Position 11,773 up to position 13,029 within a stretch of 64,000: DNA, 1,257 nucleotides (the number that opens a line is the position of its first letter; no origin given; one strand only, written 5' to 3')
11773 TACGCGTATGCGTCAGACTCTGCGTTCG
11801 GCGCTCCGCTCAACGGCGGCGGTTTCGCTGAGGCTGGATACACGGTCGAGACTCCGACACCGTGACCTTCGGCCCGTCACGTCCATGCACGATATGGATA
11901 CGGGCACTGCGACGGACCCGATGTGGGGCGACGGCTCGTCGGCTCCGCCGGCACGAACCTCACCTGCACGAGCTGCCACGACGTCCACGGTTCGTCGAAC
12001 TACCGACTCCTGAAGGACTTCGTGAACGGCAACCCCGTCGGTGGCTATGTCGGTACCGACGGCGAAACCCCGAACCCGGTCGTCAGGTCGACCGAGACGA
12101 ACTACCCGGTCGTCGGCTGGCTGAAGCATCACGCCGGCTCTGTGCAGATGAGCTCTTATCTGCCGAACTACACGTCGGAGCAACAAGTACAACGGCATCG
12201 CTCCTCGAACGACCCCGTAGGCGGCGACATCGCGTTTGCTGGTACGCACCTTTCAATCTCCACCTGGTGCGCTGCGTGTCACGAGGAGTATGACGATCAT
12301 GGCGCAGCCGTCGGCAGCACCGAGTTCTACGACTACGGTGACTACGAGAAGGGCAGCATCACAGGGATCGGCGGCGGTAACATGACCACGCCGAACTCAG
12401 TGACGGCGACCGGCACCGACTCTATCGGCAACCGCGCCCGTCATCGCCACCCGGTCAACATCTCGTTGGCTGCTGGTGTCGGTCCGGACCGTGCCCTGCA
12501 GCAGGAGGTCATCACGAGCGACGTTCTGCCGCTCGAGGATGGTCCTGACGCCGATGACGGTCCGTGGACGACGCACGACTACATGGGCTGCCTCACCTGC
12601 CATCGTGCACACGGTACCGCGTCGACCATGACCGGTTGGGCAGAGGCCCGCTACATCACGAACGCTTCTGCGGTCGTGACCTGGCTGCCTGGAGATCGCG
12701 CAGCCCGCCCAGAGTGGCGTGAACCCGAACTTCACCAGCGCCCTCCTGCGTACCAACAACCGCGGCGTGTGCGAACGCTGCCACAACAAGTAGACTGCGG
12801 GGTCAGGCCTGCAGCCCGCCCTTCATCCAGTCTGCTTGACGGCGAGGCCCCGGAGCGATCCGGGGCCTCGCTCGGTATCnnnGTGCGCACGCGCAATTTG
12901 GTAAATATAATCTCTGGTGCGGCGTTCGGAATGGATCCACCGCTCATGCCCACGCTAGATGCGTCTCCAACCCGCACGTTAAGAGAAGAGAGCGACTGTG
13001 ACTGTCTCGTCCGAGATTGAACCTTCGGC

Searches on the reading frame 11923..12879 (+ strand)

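Call 22: search_protein_families(library=pfam, proteins=[window:11923-12879:+], max_evalue=0.01)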
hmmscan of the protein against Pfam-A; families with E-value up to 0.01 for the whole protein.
window:11923-12879:+ (319 aa): 5 families
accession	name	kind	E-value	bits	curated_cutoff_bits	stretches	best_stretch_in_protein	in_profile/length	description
PF09699.15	Paired_CXXCH_1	-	9.4e-08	32.1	20.6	1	14-32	8-26/41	Doubled CXXCH motif (Paired_CXXCH_1)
PF00034.26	Cytochrom_C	-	0.00011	23.8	21.3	0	14-84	11-75/90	Cytochrome c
PF14537.11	Cytochrom_c3_2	-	0.00039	21.3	25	0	11-25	56-70/79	Cytochrome c3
PF22678.1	Cytochrom_c_NrfB-like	-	0.00054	20.8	27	0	11-25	57-71/89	Cytochrome c-type protein NrfB-like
PF13442.11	Cytochrome_CBB3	-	0.0042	17.8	27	0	114-128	12-25/68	Cytochrome C oxidase, cbb3-type, subunit III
